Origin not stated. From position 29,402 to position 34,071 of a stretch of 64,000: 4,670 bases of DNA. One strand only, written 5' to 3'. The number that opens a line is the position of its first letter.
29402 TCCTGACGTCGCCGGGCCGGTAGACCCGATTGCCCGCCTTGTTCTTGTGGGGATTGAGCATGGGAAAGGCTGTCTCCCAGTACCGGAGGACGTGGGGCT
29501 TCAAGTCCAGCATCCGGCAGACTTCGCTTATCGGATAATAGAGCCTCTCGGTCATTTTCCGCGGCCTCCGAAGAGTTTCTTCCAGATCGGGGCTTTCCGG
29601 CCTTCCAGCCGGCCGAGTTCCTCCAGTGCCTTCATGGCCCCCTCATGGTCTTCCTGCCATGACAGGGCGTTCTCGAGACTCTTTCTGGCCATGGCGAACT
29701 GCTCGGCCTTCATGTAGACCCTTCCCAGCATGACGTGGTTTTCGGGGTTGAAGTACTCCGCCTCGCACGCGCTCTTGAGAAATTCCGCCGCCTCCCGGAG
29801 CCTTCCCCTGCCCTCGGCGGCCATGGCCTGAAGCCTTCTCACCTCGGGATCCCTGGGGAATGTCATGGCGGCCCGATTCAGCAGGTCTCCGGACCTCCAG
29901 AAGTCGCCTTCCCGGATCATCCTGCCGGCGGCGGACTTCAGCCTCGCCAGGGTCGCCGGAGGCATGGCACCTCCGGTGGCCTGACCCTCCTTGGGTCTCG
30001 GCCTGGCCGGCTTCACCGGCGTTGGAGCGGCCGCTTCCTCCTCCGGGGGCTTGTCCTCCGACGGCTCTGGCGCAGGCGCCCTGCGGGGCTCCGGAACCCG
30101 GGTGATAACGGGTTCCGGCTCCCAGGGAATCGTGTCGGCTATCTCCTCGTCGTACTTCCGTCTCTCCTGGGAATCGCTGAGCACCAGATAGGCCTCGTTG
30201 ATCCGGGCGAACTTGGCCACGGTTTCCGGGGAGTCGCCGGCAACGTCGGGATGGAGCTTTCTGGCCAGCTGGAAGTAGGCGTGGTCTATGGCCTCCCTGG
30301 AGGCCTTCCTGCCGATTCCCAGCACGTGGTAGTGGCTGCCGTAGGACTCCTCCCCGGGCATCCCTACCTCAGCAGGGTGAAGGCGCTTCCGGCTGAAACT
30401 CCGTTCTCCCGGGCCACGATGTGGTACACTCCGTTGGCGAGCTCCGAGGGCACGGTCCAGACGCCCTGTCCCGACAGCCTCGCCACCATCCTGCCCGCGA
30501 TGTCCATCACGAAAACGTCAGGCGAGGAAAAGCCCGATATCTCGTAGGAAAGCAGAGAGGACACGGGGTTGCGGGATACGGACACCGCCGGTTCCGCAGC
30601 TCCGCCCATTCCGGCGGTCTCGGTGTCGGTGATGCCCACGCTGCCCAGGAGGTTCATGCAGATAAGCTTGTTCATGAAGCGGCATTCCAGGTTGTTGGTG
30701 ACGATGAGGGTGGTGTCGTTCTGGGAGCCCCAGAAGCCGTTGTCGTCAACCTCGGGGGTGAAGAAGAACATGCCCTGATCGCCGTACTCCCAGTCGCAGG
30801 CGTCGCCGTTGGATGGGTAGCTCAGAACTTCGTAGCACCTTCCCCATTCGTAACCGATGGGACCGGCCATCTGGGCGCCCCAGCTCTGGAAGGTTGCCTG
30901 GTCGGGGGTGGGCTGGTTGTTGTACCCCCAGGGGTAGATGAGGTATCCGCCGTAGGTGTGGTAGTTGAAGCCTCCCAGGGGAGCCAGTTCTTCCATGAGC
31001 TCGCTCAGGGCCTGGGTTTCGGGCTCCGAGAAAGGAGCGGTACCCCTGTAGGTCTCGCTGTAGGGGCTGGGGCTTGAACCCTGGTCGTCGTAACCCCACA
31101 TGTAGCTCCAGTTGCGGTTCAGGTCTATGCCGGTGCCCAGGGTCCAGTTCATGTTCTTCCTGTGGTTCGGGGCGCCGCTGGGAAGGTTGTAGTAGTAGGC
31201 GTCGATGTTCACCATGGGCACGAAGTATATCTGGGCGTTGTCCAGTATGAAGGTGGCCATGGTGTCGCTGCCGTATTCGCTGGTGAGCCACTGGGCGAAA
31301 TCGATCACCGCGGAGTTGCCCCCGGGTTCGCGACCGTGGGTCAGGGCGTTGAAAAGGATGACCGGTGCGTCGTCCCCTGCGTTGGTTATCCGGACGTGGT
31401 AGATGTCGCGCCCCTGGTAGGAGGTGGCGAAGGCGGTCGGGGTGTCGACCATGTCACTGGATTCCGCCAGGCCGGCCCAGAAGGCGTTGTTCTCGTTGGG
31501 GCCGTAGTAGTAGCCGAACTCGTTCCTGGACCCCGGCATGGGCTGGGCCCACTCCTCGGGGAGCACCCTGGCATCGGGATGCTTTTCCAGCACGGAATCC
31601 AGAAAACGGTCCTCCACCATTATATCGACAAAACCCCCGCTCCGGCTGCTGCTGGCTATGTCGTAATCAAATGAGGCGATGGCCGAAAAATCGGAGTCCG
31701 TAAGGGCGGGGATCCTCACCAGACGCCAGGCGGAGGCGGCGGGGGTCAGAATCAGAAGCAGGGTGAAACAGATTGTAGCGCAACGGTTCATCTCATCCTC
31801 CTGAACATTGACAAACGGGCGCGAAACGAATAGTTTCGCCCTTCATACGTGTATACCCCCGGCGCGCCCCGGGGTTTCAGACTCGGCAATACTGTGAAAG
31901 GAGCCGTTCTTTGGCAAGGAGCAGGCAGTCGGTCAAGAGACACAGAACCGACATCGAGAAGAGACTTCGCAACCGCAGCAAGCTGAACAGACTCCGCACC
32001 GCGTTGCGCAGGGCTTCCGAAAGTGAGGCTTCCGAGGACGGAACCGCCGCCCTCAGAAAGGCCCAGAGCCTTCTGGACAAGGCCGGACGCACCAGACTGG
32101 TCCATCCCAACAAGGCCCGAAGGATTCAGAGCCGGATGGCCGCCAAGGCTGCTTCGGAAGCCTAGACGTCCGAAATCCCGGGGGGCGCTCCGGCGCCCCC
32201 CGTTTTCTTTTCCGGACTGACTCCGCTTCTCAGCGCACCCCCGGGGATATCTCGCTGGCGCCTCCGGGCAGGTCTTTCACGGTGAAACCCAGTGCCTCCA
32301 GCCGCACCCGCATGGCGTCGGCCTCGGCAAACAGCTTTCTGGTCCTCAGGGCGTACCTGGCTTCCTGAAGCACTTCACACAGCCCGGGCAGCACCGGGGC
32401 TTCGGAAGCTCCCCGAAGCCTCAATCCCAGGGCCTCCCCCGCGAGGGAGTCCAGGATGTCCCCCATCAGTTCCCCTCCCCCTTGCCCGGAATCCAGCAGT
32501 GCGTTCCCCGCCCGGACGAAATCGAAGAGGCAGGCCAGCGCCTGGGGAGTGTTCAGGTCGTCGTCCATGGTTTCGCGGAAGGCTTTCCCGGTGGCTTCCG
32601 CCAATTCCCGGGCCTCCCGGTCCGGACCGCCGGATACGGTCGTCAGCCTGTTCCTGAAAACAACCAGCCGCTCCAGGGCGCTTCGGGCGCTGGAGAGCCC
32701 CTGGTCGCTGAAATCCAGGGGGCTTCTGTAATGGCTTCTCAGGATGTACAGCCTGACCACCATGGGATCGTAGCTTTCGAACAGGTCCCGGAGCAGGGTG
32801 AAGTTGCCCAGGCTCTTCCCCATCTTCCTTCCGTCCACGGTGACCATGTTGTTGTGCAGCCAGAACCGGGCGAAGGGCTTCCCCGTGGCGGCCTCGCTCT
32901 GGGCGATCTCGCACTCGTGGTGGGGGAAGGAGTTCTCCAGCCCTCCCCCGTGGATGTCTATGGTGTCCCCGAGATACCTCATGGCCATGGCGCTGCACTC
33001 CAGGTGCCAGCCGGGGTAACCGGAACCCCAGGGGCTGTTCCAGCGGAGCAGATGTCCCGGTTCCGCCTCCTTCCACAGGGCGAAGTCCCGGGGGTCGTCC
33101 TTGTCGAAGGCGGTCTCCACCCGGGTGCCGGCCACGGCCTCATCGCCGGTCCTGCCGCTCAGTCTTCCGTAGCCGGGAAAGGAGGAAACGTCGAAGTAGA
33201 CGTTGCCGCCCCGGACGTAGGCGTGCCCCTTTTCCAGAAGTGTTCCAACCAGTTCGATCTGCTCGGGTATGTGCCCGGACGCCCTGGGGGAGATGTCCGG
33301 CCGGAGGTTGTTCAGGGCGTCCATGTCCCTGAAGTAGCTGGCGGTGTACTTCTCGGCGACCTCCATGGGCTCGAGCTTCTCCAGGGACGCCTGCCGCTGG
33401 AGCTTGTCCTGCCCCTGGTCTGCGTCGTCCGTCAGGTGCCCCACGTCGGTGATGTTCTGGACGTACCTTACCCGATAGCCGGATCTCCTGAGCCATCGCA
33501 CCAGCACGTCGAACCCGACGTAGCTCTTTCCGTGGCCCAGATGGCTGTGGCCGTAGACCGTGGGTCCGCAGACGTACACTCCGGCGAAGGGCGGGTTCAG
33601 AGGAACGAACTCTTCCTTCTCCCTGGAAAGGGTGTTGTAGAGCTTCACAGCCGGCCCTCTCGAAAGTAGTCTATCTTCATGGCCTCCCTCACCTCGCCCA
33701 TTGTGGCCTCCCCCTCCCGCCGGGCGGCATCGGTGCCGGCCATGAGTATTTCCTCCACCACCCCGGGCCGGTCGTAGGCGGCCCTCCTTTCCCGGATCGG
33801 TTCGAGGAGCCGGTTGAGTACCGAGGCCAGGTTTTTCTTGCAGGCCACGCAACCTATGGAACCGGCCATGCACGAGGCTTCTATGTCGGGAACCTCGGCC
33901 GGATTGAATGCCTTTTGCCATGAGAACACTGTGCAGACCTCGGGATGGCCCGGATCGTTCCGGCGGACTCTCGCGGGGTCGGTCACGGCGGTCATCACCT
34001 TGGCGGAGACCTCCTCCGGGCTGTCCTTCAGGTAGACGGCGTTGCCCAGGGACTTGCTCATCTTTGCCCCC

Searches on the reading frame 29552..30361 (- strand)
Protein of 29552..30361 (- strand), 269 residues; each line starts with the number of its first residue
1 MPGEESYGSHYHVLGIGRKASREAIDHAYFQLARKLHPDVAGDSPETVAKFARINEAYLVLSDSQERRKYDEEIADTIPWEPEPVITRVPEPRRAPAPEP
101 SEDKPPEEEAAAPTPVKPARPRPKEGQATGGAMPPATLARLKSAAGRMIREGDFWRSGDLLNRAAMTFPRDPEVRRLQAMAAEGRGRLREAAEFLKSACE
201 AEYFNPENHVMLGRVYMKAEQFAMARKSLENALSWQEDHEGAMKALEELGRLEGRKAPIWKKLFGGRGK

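Call 47: search_protein_families(library=pfam, proteins=[window:29552-30361:-], max_evalue=0.001)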
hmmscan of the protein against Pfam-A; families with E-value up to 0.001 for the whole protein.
window:29552-30361:- (269 aa): 9 families
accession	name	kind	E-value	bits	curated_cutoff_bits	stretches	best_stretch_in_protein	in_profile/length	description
PF00226.36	DnaJ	-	5.3e-20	71.7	27.8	1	10-71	2-63/63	DnaJ domain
PF14559.12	TPR_19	-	1.3e-06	29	25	1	185-246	4-64/68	Tetratricopeptide repeat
PF07719.23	TPR_2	-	1.2e-05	25.5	27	0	207-238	2-33/34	Tetratricopeptide repeat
PF13371.12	TPR_9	-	5.7e-05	23.5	35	0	147-197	4-54/73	Tetratricopeptide repeat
PF13432.12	TPR_16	-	7.9e-05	23.5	32.7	0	160-201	19-60/65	Tetratricopeptide repeat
PF13424.12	TPR_12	-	0.00019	22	30.1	0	212-253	9-55/77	Tetratricopeptide repeat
PF13181.12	TPR_8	-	0.00021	21.6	25.7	0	208-239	3-34/34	Tetratricopeptide repeat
PF20308.4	TPR-S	-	0.00025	22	27.6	1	159-237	7-83/102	Tetratricopeptide Repeats-Sensor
PF13428.12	TPR_14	-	0.00073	20.4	23.5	0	172-212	1-41/44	Tetratricopeptide repeat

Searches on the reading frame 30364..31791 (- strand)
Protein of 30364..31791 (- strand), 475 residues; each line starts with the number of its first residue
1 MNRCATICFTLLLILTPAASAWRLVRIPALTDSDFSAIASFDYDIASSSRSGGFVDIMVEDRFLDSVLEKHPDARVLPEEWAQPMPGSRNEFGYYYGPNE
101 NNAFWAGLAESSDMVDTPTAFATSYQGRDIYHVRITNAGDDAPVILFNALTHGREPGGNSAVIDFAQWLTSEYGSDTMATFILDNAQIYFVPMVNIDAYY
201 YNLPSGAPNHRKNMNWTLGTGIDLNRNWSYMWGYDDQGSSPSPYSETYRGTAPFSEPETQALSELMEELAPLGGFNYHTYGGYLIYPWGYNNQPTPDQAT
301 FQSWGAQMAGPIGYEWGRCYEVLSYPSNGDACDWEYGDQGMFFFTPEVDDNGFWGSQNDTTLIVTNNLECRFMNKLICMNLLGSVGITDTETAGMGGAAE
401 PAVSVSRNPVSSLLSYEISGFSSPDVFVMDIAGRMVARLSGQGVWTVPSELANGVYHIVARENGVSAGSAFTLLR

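Call 47: search_protein_families(library=pfam, proteins=[window:30364-31791:-], max_evalue=0.001)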
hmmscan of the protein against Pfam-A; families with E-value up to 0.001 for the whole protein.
window:30364-31791:- (475 aa): 1 family
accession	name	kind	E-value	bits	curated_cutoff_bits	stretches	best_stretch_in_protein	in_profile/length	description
PF00246.29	Peptidase_M14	-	6.9e-50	170.7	21.6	1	105-355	5-271/286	Zinc carboxypeptidase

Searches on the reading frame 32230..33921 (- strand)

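Call 47: search_protein_families(library=pfam, proteins=[window:32230-33921:-], max_evalue=0.001)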
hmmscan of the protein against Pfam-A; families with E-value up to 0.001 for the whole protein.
window:32230-33921:- (563 aa): 4 families
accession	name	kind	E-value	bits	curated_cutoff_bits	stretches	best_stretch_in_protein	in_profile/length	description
PF01406.26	tRNA-synt_1e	-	1.7e-106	356.4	27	1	107-413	4-300/301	tRNA synthetases class I (C) catalytic domain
PF09190.17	DALR_2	-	1.7e-11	44.9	22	1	447-502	1-56/57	DALR domain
PF09334.17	tRNA-synt_1g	-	1.1e-08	34.7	20.1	1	122-204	10-82/391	tRNA synthetases class I (M)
PF00133.28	tRNA-synt_1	-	3e-07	30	22.7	0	346-402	355-411/414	tRNA synthetases class I (I, L, M and V)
